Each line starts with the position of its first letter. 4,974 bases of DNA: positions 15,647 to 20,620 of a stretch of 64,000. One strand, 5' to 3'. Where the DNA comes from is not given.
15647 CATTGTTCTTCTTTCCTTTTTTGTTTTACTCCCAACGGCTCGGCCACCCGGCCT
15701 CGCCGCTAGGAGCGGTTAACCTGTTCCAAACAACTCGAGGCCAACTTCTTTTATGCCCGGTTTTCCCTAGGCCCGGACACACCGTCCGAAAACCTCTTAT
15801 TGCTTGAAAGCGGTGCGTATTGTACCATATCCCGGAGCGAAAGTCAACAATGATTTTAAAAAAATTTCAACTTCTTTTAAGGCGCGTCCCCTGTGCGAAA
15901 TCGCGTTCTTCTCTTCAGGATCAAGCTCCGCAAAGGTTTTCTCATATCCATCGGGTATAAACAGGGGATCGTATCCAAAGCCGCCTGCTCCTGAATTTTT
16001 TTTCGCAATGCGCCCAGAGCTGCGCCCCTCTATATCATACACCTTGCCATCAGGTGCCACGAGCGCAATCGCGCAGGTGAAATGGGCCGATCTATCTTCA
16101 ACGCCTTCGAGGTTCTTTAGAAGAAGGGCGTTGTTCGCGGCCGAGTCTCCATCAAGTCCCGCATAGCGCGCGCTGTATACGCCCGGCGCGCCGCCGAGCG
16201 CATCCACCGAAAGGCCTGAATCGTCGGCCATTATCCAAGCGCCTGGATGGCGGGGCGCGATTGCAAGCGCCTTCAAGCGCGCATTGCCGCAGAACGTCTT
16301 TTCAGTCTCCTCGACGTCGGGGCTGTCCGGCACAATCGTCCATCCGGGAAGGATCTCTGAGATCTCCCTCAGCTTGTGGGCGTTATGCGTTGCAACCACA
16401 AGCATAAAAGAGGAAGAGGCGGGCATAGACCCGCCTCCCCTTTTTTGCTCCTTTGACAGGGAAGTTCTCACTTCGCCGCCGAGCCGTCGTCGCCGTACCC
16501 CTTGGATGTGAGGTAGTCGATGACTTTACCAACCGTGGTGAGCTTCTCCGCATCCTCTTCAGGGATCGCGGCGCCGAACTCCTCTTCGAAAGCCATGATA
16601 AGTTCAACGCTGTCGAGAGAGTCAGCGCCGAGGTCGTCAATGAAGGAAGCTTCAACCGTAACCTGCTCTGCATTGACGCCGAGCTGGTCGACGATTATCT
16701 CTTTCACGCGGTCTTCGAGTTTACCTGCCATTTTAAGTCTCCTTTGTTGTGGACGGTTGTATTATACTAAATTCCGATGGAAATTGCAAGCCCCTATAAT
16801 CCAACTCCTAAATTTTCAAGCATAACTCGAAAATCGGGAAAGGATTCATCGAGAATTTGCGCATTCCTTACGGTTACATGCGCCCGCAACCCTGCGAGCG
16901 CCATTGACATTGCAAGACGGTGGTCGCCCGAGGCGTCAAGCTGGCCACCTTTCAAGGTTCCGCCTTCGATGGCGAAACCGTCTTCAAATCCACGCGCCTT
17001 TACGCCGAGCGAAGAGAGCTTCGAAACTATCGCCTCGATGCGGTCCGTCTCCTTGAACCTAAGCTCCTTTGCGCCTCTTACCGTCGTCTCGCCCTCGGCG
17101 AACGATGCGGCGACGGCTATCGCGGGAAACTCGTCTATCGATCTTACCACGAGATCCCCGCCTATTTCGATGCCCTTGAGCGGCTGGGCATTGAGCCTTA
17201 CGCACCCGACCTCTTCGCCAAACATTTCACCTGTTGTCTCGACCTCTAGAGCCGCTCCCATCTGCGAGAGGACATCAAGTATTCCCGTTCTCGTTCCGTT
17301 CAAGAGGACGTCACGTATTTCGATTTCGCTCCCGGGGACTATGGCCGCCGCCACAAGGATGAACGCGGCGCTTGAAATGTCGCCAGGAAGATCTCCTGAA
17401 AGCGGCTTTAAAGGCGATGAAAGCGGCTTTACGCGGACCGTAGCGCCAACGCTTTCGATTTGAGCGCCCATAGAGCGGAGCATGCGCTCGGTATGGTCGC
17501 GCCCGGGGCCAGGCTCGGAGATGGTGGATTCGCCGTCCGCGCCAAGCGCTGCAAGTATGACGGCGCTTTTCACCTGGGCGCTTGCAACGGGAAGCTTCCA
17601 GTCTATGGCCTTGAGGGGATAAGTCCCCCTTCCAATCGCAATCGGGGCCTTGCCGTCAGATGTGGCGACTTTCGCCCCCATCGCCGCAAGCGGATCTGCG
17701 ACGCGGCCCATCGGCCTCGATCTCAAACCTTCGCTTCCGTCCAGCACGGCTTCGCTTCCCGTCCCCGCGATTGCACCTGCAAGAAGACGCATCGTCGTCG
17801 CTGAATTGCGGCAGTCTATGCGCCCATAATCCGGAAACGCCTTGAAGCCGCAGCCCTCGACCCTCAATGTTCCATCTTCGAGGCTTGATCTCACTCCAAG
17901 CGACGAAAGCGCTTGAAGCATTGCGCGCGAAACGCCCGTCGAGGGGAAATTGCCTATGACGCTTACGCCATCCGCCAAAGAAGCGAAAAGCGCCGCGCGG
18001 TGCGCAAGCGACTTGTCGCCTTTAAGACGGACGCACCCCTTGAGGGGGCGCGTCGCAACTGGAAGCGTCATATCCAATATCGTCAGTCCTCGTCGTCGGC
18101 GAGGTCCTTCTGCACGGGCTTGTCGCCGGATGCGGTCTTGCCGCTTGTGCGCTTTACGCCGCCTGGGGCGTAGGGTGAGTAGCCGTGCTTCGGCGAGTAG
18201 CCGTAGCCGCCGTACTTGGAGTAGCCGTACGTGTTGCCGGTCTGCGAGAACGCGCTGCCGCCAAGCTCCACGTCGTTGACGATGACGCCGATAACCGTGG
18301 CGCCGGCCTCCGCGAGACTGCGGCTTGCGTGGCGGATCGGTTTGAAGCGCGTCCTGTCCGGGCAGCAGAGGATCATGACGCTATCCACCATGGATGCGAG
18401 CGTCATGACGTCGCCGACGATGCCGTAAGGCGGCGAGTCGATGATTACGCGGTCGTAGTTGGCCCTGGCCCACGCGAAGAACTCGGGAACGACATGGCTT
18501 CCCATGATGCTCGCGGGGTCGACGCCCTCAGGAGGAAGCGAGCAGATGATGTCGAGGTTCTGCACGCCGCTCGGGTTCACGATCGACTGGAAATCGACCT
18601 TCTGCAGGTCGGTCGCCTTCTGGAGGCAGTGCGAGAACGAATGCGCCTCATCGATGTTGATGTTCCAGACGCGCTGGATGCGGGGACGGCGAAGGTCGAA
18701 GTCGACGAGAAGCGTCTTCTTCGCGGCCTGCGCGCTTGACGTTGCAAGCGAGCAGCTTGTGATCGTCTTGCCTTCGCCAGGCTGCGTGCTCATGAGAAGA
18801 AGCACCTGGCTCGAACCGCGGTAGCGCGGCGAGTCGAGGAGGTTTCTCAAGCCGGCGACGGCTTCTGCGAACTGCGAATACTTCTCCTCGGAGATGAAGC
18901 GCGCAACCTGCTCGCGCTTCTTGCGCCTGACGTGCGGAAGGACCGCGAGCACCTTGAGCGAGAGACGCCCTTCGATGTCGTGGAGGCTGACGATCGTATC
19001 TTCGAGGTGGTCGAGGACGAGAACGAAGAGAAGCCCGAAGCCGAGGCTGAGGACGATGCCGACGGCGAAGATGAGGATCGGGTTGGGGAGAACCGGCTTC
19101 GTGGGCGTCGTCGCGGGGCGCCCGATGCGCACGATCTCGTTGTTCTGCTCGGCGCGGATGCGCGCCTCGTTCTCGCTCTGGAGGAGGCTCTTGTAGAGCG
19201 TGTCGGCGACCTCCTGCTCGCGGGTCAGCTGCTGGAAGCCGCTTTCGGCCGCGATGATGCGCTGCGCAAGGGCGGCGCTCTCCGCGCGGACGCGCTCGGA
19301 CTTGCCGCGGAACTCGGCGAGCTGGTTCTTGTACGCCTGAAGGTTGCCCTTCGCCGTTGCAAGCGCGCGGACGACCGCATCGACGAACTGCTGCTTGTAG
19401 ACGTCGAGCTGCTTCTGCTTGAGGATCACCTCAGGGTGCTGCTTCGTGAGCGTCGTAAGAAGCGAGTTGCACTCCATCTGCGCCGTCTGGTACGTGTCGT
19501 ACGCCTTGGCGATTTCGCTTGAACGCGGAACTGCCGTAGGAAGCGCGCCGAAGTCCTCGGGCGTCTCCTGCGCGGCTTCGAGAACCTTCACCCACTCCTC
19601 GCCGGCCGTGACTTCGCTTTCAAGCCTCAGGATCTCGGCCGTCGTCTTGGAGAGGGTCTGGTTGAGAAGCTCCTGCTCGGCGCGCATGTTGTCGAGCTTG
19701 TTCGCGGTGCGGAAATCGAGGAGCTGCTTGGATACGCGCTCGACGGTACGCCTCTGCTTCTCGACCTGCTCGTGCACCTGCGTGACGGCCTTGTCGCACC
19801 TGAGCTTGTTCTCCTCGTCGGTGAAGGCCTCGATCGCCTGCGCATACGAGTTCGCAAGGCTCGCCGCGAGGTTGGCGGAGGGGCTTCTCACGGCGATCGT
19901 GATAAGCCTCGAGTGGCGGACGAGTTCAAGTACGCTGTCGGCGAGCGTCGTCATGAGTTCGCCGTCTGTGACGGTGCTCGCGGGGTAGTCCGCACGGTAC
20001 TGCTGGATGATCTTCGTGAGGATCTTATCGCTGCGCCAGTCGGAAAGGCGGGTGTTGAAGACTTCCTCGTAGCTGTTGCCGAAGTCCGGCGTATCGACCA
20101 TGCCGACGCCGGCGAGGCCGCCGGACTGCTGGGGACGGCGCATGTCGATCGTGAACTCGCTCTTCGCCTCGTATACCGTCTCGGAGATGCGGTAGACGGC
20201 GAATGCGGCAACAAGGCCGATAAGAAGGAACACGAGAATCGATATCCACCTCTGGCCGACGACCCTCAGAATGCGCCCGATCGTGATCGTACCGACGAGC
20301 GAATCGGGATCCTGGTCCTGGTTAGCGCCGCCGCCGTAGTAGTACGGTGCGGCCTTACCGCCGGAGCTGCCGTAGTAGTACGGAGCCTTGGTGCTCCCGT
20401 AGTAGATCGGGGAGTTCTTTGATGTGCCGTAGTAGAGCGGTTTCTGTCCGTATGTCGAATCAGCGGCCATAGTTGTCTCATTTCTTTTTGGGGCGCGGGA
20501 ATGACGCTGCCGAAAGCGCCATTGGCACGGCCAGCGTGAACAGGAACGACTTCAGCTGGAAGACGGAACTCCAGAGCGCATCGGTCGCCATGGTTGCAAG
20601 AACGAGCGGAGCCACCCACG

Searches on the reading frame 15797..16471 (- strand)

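Call 7: search_protein_families(library=pfam, proteins=[window:15797-16471:-], max_evalue=0.001)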
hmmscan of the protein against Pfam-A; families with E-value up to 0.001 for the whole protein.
window:15797-16471:- (224 aa): 1 family
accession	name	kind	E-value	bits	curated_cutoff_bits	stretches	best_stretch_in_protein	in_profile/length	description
PF01725.21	Ham1p_like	-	2.3e-64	217.2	22.5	1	24-201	1-183/186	Ham1 family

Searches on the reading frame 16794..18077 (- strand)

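Call 8: search_protein_families(library=pfam, proteins=[window:16794-18077:-], max_evalue=0.001)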
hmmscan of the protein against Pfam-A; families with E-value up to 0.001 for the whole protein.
window:16794-18077:- (427 aa): 1 family
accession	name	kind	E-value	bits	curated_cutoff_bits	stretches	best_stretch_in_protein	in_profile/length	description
PF00275.25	EPSP_synthase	-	1.3e-101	340.8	22.8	1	10-417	5-414/417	EPSP synthase (3-phosphoshikimate 1-carboxyvinyltransferase)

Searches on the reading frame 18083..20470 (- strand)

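Call 8: search_protein_families(library=pfam, proteins=[window:18083-20470:-], max_evalue=0.001)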
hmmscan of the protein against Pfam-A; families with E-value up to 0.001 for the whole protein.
window:18083-20470:- (795 aa): 6 families
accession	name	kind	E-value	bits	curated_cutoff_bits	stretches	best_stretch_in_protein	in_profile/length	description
PF13807.11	GNVR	-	1.3e-10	41.5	27.7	1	414-485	8-79/82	G-rich domain on putative tyrosine kinase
PF13614.12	AAA_31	-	2.3e-08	34.6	27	1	559-700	6-145/177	AAA domain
PF10609.15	ParA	-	2e-06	27.8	27.1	1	555-732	4-173/246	NUBPL iron-transfer P-loop NTPase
PF01656.29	CbiA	-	5.1e-06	26.9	25.4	1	559-735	3-84/125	CobQ/CobB/MinD/ParA nucleotide binding domain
PF02374.21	ArsA_ATPase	-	8.8e-05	22.3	24.3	0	558-592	4-38/305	Anion-transporting ATPase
PF02706.20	Wzz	-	0.00063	20.4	25.5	0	61-115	2-54/91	Chain length determinant protein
